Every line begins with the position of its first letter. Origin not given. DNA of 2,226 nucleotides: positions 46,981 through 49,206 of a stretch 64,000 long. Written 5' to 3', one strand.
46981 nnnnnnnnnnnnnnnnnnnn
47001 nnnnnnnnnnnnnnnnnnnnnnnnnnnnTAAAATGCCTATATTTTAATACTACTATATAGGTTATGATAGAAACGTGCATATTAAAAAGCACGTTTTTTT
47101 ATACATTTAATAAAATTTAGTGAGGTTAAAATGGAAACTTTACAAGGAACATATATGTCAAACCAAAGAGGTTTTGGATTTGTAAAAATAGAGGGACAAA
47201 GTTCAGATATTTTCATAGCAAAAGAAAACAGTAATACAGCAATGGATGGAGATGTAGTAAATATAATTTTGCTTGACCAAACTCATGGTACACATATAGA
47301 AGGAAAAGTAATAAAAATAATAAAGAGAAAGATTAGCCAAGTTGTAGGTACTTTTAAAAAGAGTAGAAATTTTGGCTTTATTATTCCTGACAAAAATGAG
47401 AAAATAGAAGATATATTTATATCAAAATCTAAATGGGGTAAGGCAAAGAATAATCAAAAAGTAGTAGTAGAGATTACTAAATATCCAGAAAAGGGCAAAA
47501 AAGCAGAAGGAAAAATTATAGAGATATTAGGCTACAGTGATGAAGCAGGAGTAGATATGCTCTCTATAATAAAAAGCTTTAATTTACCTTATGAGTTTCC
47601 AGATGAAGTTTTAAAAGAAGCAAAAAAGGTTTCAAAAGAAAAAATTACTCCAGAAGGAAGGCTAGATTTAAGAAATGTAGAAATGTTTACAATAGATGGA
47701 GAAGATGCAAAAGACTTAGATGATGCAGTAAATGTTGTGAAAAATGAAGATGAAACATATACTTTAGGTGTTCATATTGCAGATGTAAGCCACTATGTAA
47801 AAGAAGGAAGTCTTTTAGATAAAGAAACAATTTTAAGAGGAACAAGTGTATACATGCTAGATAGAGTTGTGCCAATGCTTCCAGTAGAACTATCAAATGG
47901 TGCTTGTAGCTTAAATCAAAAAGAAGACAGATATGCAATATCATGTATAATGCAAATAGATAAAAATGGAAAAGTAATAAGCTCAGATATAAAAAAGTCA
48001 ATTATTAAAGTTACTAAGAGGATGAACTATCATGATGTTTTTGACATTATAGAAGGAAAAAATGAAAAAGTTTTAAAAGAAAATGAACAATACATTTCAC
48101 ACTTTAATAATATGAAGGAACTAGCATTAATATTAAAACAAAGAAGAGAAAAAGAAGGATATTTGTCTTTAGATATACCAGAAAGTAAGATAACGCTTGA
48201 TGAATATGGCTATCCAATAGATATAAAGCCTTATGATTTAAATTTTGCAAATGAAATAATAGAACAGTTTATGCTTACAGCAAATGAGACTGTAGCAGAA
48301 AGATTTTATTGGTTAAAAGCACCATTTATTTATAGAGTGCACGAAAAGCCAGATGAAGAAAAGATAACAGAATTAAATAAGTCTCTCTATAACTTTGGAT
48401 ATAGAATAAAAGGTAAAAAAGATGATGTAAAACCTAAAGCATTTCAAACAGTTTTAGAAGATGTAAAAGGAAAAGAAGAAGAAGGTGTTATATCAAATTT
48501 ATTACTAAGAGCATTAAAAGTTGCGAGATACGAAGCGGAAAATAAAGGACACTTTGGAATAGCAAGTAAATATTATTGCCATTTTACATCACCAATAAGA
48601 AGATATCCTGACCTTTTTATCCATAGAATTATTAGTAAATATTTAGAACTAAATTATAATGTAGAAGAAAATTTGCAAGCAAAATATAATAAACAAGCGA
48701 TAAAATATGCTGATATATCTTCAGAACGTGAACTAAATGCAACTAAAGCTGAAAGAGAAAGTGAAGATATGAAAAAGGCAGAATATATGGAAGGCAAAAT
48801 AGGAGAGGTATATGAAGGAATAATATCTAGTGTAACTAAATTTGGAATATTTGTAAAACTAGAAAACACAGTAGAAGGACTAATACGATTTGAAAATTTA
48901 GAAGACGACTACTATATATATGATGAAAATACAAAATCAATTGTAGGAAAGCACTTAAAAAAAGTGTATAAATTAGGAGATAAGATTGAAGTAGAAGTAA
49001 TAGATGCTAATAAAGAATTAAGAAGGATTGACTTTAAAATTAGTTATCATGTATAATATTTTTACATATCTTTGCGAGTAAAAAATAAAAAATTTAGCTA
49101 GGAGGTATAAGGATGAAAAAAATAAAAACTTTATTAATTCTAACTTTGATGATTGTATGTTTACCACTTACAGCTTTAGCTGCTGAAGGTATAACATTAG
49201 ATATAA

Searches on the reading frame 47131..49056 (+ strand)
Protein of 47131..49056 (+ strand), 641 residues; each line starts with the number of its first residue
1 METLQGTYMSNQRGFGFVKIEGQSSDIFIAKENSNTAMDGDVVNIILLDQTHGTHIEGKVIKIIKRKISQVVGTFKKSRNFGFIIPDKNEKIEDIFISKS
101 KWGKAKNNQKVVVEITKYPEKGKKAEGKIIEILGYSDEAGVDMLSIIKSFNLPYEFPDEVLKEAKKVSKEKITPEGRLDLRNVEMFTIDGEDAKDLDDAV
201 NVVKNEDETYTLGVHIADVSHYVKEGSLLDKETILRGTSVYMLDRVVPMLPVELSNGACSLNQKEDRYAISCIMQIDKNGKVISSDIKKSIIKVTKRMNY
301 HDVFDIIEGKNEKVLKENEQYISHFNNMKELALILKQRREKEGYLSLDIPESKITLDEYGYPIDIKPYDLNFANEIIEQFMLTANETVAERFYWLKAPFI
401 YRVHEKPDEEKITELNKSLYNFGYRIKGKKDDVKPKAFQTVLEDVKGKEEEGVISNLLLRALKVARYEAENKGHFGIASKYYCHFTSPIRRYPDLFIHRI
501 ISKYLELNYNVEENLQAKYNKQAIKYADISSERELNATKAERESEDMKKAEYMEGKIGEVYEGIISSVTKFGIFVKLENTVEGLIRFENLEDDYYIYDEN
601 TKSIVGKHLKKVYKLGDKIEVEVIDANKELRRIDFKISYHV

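Call 29: search_protein_families(library=pfam, proteins=[window:47131-49056:+], max_evalue=0.0001)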
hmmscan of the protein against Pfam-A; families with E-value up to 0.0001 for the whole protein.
window:47131-49056:+ (641 aa): 6 families
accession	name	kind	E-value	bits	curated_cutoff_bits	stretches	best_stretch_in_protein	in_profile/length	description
PF00773.25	RNB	-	1.4e-111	373.4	29.3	1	177-506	1-325/326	RNB domain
PF17876.7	CSD2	-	2.3e-31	108.1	26.2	1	83-157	1-74/74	Cold shock domain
PF08206.17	OB_RNB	-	2.6e-22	78.7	24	2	9-63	4-58/58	Ribonuclease B OB domain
PF00575.29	S1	-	9e-13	48.9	22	1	556-637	3-73/74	S1 RNA binding domain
PF00313.28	CSD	-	4.9e-06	26.8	27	0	71-126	4-61/66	'Cold-shock' DNA-binding domain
PF25049.1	OB_HELZ2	-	1.2e-05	25.4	29.3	0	81-133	31-85/90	3'-5' exoribonuclease HELZ2, OB-fold domain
